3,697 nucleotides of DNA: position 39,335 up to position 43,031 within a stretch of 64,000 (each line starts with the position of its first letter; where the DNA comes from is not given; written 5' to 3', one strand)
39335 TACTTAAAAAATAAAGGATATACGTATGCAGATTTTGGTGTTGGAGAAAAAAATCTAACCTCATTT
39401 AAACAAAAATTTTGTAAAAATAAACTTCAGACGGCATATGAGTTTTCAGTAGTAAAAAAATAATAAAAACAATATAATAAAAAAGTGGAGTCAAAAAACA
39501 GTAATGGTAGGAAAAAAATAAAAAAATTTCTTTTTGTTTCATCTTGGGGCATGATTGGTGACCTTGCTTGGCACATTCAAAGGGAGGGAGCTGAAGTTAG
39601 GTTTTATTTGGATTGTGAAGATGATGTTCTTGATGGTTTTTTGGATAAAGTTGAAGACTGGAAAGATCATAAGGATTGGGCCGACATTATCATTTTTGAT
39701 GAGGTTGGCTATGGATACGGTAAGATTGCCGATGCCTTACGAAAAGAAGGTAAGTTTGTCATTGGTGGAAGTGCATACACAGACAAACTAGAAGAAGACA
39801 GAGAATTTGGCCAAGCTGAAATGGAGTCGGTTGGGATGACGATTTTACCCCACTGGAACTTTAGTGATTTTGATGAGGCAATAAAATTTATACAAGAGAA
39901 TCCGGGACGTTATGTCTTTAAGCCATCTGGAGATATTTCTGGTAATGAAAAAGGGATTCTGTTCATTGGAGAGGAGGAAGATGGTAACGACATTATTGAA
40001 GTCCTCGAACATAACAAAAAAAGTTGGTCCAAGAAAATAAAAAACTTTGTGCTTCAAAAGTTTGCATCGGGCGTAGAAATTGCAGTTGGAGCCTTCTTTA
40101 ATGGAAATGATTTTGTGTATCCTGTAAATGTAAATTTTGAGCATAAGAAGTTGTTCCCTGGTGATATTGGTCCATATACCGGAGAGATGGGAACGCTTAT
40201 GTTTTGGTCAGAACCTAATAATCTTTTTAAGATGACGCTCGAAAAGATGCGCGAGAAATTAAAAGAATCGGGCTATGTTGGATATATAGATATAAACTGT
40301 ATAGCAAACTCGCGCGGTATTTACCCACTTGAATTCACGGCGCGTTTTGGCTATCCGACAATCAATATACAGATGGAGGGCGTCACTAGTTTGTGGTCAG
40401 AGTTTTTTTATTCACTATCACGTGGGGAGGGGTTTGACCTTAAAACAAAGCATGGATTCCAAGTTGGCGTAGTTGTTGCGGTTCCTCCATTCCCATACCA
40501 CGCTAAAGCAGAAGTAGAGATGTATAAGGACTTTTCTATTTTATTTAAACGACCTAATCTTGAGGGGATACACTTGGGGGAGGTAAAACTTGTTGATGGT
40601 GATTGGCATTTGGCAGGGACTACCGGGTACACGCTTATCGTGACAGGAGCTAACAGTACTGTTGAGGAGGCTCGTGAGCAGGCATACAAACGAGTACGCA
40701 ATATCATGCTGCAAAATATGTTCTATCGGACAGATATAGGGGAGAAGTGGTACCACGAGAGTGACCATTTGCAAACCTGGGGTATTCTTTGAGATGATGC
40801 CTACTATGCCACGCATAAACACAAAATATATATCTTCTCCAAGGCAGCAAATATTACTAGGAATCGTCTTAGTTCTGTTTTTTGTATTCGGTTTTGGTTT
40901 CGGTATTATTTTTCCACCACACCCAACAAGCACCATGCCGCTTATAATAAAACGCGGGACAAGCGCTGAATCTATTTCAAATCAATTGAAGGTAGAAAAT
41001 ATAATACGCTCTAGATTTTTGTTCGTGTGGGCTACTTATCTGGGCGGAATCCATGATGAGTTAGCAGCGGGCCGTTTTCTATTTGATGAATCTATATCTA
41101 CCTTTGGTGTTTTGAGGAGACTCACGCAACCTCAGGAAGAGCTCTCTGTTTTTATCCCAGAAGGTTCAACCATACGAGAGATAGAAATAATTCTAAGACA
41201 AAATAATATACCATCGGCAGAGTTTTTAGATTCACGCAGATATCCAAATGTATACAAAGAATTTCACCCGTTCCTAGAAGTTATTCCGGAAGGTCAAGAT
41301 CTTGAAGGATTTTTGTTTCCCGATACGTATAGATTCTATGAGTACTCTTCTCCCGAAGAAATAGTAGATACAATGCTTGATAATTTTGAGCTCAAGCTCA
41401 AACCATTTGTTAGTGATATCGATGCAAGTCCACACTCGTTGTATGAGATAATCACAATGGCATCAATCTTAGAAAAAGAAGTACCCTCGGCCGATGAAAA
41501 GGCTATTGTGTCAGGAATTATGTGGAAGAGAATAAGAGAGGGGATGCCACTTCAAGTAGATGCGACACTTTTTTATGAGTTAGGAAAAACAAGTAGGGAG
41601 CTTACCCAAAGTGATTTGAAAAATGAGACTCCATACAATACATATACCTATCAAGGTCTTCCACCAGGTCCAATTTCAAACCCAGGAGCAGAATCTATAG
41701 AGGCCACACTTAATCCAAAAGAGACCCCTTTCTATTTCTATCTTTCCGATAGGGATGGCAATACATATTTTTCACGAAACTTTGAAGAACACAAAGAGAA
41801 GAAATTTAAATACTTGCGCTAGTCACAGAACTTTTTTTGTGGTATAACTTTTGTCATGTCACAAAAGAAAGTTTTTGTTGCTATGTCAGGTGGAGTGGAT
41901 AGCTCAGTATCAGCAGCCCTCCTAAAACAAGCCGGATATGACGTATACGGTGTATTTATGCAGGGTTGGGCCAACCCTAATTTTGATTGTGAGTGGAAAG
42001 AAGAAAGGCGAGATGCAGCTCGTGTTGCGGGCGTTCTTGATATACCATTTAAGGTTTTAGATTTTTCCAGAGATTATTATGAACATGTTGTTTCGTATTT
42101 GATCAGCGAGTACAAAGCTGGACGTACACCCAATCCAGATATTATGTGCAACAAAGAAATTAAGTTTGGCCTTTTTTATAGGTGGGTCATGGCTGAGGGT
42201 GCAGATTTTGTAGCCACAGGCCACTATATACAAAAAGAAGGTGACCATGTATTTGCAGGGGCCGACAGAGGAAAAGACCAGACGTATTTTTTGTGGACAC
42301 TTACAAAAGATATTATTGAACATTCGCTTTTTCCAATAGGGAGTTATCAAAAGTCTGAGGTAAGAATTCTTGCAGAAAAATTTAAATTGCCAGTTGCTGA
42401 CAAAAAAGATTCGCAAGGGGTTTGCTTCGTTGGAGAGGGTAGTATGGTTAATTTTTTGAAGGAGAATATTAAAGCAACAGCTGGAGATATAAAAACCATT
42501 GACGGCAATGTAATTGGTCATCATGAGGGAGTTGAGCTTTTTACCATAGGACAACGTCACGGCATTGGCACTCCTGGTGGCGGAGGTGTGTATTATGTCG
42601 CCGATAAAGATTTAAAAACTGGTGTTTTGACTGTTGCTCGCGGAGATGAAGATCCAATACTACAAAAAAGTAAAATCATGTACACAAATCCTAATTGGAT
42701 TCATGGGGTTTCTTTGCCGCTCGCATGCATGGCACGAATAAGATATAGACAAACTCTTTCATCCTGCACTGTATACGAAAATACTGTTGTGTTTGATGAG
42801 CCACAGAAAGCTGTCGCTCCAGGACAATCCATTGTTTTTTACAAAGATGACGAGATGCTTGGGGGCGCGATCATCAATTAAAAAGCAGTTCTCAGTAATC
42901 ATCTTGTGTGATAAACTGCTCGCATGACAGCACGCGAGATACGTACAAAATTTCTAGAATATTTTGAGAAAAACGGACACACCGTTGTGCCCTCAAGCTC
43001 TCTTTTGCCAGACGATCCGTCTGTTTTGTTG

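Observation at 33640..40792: Accessory cluster: SET-domain protein, two secreted cupredoxin-like/Cys-repeat paralogs, two FemAB-like GNAT paralogs, a divergent PurD-like ATP-grasp, then MltG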

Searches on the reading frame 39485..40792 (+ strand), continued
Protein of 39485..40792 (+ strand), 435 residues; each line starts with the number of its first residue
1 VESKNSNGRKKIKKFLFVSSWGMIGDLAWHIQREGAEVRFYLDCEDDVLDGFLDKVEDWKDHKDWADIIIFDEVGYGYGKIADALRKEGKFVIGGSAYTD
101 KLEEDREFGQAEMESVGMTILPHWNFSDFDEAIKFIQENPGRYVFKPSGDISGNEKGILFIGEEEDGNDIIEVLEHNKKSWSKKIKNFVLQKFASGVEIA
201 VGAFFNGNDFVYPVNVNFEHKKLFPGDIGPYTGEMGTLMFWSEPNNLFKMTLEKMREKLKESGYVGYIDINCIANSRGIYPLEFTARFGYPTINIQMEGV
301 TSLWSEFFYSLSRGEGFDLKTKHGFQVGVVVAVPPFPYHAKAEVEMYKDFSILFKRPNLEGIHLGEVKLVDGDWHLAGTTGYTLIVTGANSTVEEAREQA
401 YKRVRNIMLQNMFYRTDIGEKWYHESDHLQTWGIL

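Call 93: search_protein_families(library=phrogs, proteins=[window:39485-40792:+, L096:9001-10290:+, P0310, P0299, L096:7471-8988:+, L096:5986-7461:+, L096:3275-4894:+], max_evalue=0.001)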
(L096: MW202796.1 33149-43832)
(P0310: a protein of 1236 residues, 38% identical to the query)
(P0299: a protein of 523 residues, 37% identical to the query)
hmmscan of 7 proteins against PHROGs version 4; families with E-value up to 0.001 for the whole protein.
window:39485-40792:+ (435 aa): 0 families

L096:9001-10290:+ (430 aa): 0 families

P0310 (1236 aa): 19 families
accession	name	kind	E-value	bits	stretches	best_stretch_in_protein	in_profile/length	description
phrog_9232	-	head and packaging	3.3e-25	89.9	1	55-442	55-469/502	portal protein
phrog_115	-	head and packaging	9.1e-25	88.9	1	1102-1234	208-319/665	minor head protein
phrog_595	-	head and packaging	2.7e-18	67.6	1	1028-1234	131-299/513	head maturation protease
phrog_6577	-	unknown function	4.3e-17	62.7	1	1087-1233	102-230/1066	-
phrog_2841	-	head and packaging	3.8e-16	60.2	1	1102-1234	197-308/525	minor head protein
phrog_4728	-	head and packaging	6.7e-15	55.9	1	1103-1234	187-301/591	head morphogenesis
phrog_241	-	head and packaging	9.3e-15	55.7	1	1153-1233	191-274/679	head morphogenesis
phrog_2662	-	head and packaging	5.3e-12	46.1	1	1153-1235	616-711/717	portal protein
phrog_2468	-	head and packaging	9.4e-12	46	1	1087-1234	135-274/303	head morphogenesis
phrog_1657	-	head and packaging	1.2e-10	42.2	1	1102-1234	161-300/337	head morphogenesis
phrog_19480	-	head and packaging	7.9e-10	38.6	1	1157-1232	661-736/737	head morphogenesis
phrog_19443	-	head and packaging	3.7e-08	33.3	1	1155-1234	198-286/579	minor head protein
phrog_8089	-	head and packaging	8.6e-08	32.8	1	1165-1233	190-267/268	head morphogenesis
phrog_21789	-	head and packaging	2.9e-07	29.6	1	1094-1233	132-260/1195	virion structural protein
phrog_7625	-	head and packaging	1.1e-06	28.8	1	1099-1234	130-250/504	head morphogenesis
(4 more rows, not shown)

P0299 (523 aa): 2 families
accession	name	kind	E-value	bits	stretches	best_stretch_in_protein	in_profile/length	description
phrog_1238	-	moron, auxiliary metabolic gene and host takeover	1.5e-09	38.7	1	428-513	25-116/155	phosphoheptose isomerase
phrog_415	-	other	0.00028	21.7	1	429-500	25-116/218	polynucleotide kinase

L096:7471-8988:+ (505 aa): 3 families
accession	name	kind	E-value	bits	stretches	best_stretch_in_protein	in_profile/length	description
phrog_16692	-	unknown function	5e-05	22.9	1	46-127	700-774/1107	-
phrog_1047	-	tail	0.00032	19.8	1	39-185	834-937/1251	tail associated lysin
phrog_794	-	tail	0.00047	20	1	38-150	603-691/763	tail length tape measure protein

L096:5986-7461:+ (491 aa): 0 families

L096:3275-4894:+ (539 aa): 2 families
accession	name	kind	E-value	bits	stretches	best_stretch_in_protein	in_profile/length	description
phrog_578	-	connector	2.3e-38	132.9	1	163-533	133-474/486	head closure Hc3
phrog_19864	-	unknown function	1.7e-07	30.4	1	62-136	1159-1233/1268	-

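Call 99: search_protein_families(library=padloc, proteins=[window:39485-40792:+], max_evalue=0.001)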
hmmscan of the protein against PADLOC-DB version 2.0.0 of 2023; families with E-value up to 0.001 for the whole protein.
window:39485-40792:+ (435 aa): 0 families

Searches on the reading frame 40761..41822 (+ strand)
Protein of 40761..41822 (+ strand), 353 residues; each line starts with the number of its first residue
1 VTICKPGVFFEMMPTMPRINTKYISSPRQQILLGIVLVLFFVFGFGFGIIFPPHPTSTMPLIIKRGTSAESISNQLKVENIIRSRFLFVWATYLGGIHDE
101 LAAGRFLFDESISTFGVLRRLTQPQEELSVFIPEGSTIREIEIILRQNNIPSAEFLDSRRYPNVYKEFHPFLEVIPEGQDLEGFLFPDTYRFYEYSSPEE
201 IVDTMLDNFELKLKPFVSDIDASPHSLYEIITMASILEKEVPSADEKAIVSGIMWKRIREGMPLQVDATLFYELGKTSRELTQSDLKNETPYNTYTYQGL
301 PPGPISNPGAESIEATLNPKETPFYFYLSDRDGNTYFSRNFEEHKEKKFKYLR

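Call 3: search_protein_families(library=pfam, proteins=[window:40761-41822:+], max_evalue=0.1)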
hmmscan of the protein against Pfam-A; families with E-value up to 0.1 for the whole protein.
window:40761-41822:+ (353 aa): 1 family
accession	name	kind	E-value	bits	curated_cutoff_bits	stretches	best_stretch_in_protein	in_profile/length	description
PF02618.21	YceG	-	7e-76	255.7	32.4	1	63-348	3-273/275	YceG-like family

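Call 4: search_protein_families(library=ncbifam, proteins=[window:40761-41822:+], max_evalue=0.1)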
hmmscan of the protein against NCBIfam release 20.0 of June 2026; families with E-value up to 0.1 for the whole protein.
window:40761-41822:+ (353 aa): 2 families
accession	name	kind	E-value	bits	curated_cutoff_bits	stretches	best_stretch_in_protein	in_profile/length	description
TIGR00247.1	TIGR00247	hypoth_equivalog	6.4e-68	229.3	103.4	1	57-353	38-342/347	endolytic transglycosylase MltG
NF007619.0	PRK10270.1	equivalog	2.6e-32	112.2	532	1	62-352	43-331/340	cell division protein YceG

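Call 99: search_protein_families(library=padloc, proteins=[window:40794-41822:+], max_evalue=0.001)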
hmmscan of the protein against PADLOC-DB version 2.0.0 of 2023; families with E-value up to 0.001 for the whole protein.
window:40794-41822:+ (342 aa): 0 families

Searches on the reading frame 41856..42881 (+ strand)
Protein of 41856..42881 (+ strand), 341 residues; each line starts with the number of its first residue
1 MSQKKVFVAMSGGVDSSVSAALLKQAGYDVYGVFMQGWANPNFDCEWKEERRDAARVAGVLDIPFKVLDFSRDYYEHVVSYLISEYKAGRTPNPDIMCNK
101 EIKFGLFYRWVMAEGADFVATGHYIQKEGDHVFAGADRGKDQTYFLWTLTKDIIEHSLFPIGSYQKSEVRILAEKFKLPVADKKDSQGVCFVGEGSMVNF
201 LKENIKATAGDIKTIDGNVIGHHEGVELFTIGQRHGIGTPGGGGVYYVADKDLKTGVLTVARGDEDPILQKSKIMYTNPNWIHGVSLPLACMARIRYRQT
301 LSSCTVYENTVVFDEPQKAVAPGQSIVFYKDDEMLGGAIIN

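Call 75: search_protein_families(library=pfam, proteins=[window:41856-42881:+], max_evalue=0.01)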
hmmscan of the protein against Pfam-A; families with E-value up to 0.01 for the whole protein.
window:41856-42881:+ (341 aa): 7 families
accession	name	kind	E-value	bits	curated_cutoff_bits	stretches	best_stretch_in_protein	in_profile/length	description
PF03054.22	tRNA_Me_trans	-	4.9e-71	239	20.6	1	4-193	1-201/202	tRNA methyl transferase HUP domain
PF20259.3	tRNA_Me_trans_M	-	6.4e-19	67.7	27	1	199-262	2-66/66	tRNA methyl transferase PRC-barrel domain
PF20258.4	tRNA_Me_trans_C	-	4.3e-18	65.9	20.6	1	272-340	2-77/77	Aminomethyltransferase beta-barrel domain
PF24167.1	DUF7411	-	0.00013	22.1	28.7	1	5-84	2-72/194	Family of unknown function (DUF7411)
PF02540.23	NAD_synthase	-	0.00023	20.8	21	1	3-70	18-81/242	NAD synthase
PF02568.20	ThiI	-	0.00089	19.3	20.5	1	2-72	2-74/197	Thiamine biosynthesis protein (ThiI)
PF06508.19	QueC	-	0.0074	16.2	22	0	6-71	2-61/210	Queuosine biosynthesis protein QueC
